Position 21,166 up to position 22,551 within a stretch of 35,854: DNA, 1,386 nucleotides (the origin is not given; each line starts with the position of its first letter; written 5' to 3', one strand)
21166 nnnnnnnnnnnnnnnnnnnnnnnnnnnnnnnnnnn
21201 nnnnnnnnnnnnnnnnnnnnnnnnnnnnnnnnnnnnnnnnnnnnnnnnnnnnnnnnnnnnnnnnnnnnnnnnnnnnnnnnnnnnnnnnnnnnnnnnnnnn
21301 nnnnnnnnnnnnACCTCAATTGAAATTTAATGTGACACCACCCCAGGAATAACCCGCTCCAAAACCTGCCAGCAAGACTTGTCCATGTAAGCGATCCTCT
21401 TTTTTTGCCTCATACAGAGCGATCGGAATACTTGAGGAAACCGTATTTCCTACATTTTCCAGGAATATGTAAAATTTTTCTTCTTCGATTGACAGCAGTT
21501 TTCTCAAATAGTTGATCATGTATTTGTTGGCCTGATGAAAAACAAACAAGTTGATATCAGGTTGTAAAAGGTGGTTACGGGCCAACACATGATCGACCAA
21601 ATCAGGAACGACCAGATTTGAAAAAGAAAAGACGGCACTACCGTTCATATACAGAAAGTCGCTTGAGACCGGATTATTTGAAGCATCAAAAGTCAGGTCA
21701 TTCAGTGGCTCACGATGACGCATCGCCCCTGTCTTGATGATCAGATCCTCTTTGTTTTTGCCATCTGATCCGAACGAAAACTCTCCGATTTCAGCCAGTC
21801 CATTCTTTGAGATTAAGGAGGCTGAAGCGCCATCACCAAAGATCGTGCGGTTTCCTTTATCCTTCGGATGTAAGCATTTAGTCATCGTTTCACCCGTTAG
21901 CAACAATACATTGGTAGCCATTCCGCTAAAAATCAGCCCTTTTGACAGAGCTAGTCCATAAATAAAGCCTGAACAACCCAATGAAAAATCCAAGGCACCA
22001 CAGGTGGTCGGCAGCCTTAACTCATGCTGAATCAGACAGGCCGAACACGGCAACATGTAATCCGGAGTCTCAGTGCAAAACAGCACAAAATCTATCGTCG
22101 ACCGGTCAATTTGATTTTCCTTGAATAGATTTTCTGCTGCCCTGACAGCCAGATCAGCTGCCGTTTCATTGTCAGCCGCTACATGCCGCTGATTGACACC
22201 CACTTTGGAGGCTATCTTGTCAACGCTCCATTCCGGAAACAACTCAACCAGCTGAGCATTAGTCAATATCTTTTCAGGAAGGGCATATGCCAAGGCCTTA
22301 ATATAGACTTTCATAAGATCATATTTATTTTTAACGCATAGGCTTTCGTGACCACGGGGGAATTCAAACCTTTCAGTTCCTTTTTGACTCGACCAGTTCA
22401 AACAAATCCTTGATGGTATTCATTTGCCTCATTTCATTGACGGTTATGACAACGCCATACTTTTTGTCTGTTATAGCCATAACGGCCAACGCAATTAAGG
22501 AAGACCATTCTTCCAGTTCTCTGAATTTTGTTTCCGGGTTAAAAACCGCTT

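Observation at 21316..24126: Dlt-like aminoacyl loading pair without DltB/DltD, followed directly by a KAS III-like enzyme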

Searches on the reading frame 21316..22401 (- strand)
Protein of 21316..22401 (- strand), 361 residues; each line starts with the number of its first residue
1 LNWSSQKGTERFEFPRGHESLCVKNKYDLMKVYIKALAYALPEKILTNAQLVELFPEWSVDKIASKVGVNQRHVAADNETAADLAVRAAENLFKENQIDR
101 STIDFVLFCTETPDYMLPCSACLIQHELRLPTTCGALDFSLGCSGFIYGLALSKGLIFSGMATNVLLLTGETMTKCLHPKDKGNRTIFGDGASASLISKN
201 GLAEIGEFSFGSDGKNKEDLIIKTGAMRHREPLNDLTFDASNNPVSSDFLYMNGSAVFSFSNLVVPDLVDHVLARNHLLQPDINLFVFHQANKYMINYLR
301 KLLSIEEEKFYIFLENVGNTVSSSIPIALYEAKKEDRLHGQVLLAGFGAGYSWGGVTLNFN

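Call 5: search_protein_families(library=pfam, proteins=[window:21316-22401:-], max_evalue=0.01)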
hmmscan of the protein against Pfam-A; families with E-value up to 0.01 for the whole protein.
window:21316-22401:- (361 aa): 4 families
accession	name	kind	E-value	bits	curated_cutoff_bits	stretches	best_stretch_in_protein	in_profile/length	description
PF08541.16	ACP_syn_III_C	-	1.3e-24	86.6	26.6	1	273-359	1-89/90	3-Oxoacyl-[acyl-carrier-protein (ACP)] synthase III C terminal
PF08545.16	ACP_syn_III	-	7.7e-19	67.8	24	1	137-214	1-80/80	3-Oxoacyl-[acyl-carrier-protein (ACP)] synthase III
PF00195.25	Chal_sti_synt_N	-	2e-05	24.6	27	1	68-198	87-222/225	Chalcone and stilbene synthases, N-terminal domain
PF08392.18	FAE1_CUT1_RppA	-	0.009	15.8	27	0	63-199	66-205/290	FAE1/Type III polyketide synthase-like protein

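Call 7: search_protein_families(library=ncbifam, proteins=[window:21316-22401:-], max_evalue=0.01)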
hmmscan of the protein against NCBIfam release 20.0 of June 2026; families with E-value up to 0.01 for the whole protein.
window:21316-22401:- (361 aa): 14 families
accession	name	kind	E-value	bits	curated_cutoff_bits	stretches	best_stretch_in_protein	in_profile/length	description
NF006829.0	PRK09352.1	subfamily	8.3e-79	264.9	249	1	30-360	3-321/322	beta-ketoacyl-ACP synthase 3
TIGR00747.1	fabH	subfamily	8.4e-72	241.9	292.1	1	30-359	1-321/322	beta-ketoacyl-ACP synthase III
NF009519.0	PRK12880.1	equivalog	6.5e-57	193.4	436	1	34-360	10-338/353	beta-ketoacyl-ACP synthase III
NF004623.0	PRK05963.1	equivalog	1.9e-45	155.6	437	1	34-358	8-326/328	beta-ketoacyl-ACP synthase III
NF005541.0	PRK07204.1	equivalog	4.3e-40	138.1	402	1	32-359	5-328/329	beta-ketoacyl-ACP synthase III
NF005308.0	PRK06840.1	equivalog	3.1e-31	108.7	315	1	30-360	3-335/339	3-oxoacyl-ACP synthase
NF005703.0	PRK07515.1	equivalog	1.6e-29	103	304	1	78-358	93-370/373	beta-ketoacyl-ACP synthase III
NF006720.0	PRK09258.1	equivalog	1.3e-24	87.1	285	2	30-176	4-156/338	3-oxoacyl-ACP synthase III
NF003274.0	PRK04262.1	equivalog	7.5e-21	74.5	244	2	52-207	23-175/347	hydroxymethylglutaryl-CoA synthase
TIGR00748.1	HMG_CoA_syn_Arc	equivalog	6.4e-15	55.2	353.35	1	61-213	30-181/345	hydroxymethylglutaryl-CoA synthase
NF005293.2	PRK06816.1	subfamily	3e-11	43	450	2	269-339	278-353/378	StlD/DarB family beta-ketosynthase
NF053539.1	resorcinol_DarB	exception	1.9e-09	37.1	550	2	32-128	3-109/377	dialkylresorcinol biosynthesis protein DarB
TIGR01835.1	HMG-CoA-S_prok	equivalog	1.9e-09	36.8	360.35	1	34-200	3-163/382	hydroxymethylglutaryl-CoA synthase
NF042429.2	DHPHCoAsyn_DpgA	equivalog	1.8e-06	27.2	425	1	75-325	64-313/350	3,5-dihydroxyphenylacetyl-CoA synthase DpgA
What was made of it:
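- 21316..22314 (-): KS1: FabH-type KAS III (332 aa). NCBIfam NF006829, 264.9 bits against a cutoff of 249 (call 7).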

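Call 15: search_solved_structures(query=window:21316-22314:-, show_alignments=2)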
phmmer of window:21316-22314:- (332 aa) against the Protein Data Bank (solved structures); distinct sequences matched with E-value up to 0.001: 73 (the best 60 are shown).
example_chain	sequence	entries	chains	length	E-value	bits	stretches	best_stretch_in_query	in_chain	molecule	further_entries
3gwa_A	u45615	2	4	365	4.5e-95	321.6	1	6-331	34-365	3-oxoacyl-(Acyl-carrier-protein) synthase III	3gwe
4efi_A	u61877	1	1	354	1.6e-52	181.8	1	8-329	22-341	3-oxoacyl-(Acyl-carrier protein) synthase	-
1ub7_A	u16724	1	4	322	4.4e-45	157.4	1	6-330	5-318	3-oxoacyl-[acyl-carrier protein] synthase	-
4nhd_A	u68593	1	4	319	7e-45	156.7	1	10-331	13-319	3-oxoacyl-[acyl-carrier-protein] synthase 3 protein 1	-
8vd9_A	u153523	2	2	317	1.2e-41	146.2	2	8-193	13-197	Beta-ketoacyl-[acyl-carrier-protein] synthase III 1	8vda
2ebd_A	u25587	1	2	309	2.4e-41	145.1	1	10-330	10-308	3-oxoacyl-[acyl-carrier-protein] synthase 3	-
4ryb_A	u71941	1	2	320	3.4e-41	144.6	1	12-330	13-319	3-oxoacyl-[acyl-carrier-protein] synthase 3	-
6x7r_A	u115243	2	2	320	1.2e-40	142.8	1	10-331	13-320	3-oxoacyl-[acyl-carrier-protein] synthase 3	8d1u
1hn9_A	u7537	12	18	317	1.2e-40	142.8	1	10-331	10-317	BETA-KETOACYL-ACYL CARRIER PROTEIN SYNTHASE III | 3-oxoacyl-[acyl-carrier-protein] synthase III | 3-oxoacyl-[acyl-carrier-protein] synthase 3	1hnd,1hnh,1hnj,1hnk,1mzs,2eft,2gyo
9ka2_A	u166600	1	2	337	1.4e-40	142.6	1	10-331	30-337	Beta-ketoacyl-[acyl-carrier-protein] synthase III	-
3il9_A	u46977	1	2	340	1.5e-40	142.5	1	10-331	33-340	3-oxoacyl-[acyl-carrier-protein] synthase 3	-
3il5_A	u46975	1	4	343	1.6e-40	142.4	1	8-330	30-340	3-oxoacyl-[acyl-carrier-protein] synthase 3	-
2x3e_A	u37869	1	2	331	2.7e-40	141.7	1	8-330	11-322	3-OXOACYL-[ACYL-CARRIER-PROTEIN] SYNTHASE 3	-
3il6_A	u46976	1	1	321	2.8e-40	141.6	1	8-329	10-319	3-oxoacyl-[acyl-carrier-protein] synthase 3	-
5bqs_A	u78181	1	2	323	9.9e-40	139.8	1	5-329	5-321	3-oxoacyl-[acyl-carrier-protein] synthase 3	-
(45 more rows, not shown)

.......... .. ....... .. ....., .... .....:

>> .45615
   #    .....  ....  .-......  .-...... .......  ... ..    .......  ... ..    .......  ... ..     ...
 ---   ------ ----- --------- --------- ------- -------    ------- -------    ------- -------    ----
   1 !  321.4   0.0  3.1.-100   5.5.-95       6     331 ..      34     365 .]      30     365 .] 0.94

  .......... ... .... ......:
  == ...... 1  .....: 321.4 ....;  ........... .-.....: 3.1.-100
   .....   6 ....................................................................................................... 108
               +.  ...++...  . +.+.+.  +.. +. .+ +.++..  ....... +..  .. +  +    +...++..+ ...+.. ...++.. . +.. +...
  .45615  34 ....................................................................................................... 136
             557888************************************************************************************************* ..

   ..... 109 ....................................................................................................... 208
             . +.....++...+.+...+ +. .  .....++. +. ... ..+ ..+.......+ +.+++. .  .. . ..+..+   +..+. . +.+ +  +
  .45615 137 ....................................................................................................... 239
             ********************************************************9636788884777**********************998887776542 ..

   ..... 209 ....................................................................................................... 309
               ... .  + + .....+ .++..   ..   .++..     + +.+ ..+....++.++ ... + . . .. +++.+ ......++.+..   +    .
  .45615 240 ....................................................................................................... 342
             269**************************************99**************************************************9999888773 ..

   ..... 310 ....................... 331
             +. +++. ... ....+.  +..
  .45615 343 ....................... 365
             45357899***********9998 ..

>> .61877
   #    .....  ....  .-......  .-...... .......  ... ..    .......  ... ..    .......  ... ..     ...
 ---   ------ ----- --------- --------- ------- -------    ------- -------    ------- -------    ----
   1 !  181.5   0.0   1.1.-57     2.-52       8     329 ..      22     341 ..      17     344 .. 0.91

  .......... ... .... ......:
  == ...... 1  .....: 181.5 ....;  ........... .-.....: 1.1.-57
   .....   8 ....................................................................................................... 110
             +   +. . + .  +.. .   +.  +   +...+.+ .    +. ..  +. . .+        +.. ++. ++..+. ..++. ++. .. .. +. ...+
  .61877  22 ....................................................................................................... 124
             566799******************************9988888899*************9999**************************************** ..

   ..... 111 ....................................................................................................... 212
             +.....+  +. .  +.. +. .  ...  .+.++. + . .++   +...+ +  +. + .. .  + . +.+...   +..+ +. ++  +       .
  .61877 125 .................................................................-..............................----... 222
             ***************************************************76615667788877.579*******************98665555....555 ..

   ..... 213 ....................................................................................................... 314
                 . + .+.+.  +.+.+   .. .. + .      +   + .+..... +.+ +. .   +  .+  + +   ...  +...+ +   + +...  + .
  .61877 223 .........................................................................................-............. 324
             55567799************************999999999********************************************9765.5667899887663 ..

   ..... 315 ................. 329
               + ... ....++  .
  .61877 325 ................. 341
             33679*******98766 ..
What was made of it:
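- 21316..22314 (-): 321 bits to PDB 3gwa (call 15).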

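Call 47: find_homologous_proteins(query=window:21316-22314:-, max_evalue=1e-30)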
Query window:21316-22314:- (332 aa): 7999 proteins with E <= 1e-30 among 8000 candidates; the best 120 are listed.
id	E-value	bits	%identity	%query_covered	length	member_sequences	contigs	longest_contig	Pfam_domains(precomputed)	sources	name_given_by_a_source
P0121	4.5e-220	747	100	100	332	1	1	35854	PF08545.17,PF08541.17,PF00195.26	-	-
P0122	2.7e-196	669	89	100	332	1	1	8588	PF08545.17,PF08541.17,PF00195.26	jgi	-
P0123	8.2e-153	526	70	99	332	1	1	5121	PF08545.17,PF08541.17,PF00195.26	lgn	-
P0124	5.2e-151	520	67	100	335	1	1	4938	PF08545.17,PF08541.17,PF00195.26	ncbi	-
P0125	6.7e-151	520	68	99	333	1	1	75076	PF08545.17,PF08541.17,PF00195.26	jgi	-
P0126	7.1e-151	520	67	99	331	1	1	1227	PF08545.17,PF08541.17,PF00195.26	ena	-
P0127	8.3e-150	516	68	99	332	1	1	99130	PF08545.17,PF08541.17,PF00195.26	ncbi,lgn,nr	ncbi:3-oxoacyl-ACP synthase [Bacteroidia bacterium]|nr:3-oxoacyl-ACP synthase [Bacteroidia bacterium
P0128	1.1e-149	516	68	99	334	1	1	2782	PF08545.17,PF08541.17,PF00195.26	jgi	jgi:3-oxoacyl-[acyl-carrier-protein] synthase-3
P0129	2.0e-149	515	67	99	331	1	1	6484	PF08545.17,PF08541.17,PF08392.19,PF00195.26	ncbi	-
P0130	7.8e-149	513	68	99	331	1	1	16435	PF08545.17,PF08541.17,PF08392.19,PF00195.26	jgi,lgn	-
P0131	2.4e-148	512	68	99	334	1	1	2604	PF08545.17,PF08541.17,PF00195.26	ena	-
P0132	4.2e-148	511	68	99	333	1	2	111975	PF08545.17,PF08541.17,PF00195.26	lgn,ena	-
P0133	5.0e-148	510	65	99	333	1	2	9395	PF08545.17,PF08541.17,PF08392.19,PF00195.26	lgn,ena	-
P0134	1.5e-147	509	67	99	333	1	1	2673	PF08545.17,PF08541.17,PF00195.26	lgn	-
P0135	1.8e-147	509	66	99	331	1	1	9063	PF08545.17,PF08541.17,PF08392.19,PF00195.26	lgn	-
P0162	1.7e-145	502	67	100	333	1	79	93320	PF08545.17,PF08541.17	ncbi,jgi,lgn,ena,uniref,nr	ncbi:ketoacyl-ACP synthase III [Capnocytophaga sp. 051621]|uniref:Ketoacyl-ACP synthase III n=2 Tax=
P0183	7.5e-145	500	66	99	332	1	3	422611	PF08545.17,PF08541.17,PF00195.26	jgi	jgi:3-oxoacyl-[acyl-carrier-protein] synthase-3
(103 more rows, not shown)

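Call 48: find_encoding_contigs(protein=P0162, flank=6000, max_places=2)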
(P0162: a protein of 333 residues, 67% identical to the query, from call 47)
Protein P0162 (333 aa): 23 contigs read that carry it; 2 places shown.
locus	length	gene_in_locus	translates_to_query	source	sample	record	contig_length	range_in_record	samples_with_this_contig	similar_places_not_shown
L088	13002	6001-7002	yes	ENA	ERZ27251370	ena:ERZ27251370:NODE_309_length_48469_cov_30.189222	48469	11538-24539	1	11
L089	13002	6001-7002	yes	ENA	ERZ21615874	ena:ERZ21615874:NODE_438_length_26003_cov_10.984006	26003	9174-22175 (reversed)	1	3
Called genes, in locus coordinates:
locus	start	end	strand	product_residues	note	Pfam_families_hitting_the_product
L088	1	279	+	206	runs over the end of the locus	-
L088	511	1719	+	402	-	PF01370:Epimerase (faint), PF02719:Polysacc_synt_2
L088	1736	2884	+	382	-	PF01041:DegT_DnrJ_EryC1, PF00155:Aminotran_1_2 (weak), PF01212:Beta_elim_lyase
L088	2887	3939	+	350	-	PF02388:FemAB, PF13480:Acetyltransf_6, PF02388:FemAB (weak)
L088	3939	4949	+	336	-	PF03102:NeuB, PF08666:SAF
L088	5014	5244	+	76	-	-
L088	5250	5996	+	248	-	PF23441:SDR, PF00106:adh_short, PF01370:Epimerase (faint), PF08659:KR, PF13561:adh_short_C2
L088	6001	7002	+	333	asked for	PF08545:ACP_syn_III, PF08541:ACP_syn_III_C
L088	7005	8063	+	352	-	-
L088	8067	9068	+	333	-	PF01522:Polysacc_deac_1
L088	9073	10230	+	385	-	PF02350:Epimerase_2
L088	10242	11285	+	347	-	PF00571:CBS (weak), PF00483:NTP_transferase, PF12804:NTP_transf_3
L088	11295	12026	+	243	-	PF02348:CTP_transf_3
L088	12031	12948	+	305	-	PF01408:GFO_IDH_MocA, PF22725:GFO_IDH_MocA_C3, PF02894:GFO_IDH_MocA_C (weak)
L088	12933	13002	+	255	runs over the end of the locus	PF00106:adh_short, PF08659:KR (weak), PF01370:Epimerase (faint), PF13561:adh_short_C2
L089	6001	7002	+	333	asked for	PF08545:ACP_syn_III, PF08541:ACP_syn_III_C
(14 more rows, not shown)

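Call 49: find_encoding_contigs(protein=P0183, flank=6000, max_places=2)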
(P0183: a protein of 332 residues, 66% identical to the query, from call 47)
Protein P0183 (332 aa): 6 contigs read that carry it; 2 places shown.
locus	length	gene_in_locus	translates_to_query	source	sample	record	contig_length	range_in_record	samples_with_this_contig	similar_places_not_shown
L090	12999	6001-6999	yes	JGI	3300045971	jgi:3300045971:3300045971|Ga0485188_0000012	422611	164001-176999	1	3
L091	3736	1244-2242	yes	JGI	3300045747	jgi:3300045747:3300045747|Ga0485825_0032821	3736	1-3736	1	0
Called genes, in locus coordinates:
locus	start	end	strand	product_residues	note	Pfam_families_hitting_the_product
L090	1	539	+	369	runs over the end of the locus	PF00266:Aminotran_5 (weak), PF01041:DegT_DnrJ_EryC1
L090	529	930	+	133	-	-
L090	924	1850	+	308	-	PF00535:Glycos_transf_2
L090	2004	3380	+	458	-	-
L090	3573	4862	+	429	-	-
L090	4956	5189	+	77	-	-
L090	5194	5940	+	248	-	PF23441:SDR (weak), PF00106:adh_short, PF08659:KR, PF13561:adh_short_C2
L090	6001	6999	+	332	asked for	PF00195:Chal_sti_synt_N (weak), PF08545:ACP_syn_III, PF08541:ACP_syn_III_C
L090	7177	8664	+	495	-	PF01943:Polysacc_synt, PF13440:Polysacc_synt_3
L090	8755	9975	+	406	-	PF00534:Glycos_transf_1, PF13692:Glyco_trans_1_4 (weak)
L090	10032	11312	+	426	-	PF00534:Glycos_transf_1, PF13692:Glyco_trans_1_4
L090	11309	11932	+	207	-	PF00132:Hexapep, PF14602:Hexapep_2 (weak)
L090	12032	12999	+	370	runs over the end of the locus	PF00534:Glycos_transf_1, PF13692:Glyco_trans_1_4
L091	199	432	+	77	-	-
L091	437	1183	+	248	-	PF23441:SDR (weak), PF00106:adh_short, PF08659:KR, PF13561:adh_short_C2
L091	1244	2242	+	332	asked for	PF00195:Chal_sti_synt_N (weak), PF08545:ACP_syn_III, PF08541:ACP_syn_III_C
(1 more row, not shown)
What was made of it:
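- The KS1 cassette is mobile and works alone elsewhere (calls 48, 49).
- Tried and rejected: Its orthologues sit in polysaccharide and nonulosonic-acid loci with their own carrier and ketoreductase (calls 48, 49).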

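Call 65: search_protein_families(library=pfam, proteins=[L088:7005-8063:+], max_evalue=0.05)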
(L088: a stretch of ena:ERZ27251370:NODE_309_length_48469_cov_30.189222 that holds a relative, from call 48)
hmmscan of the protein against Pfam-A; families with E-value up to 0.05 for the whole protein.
L088:7005-8063:+ (352 aa): 0 families
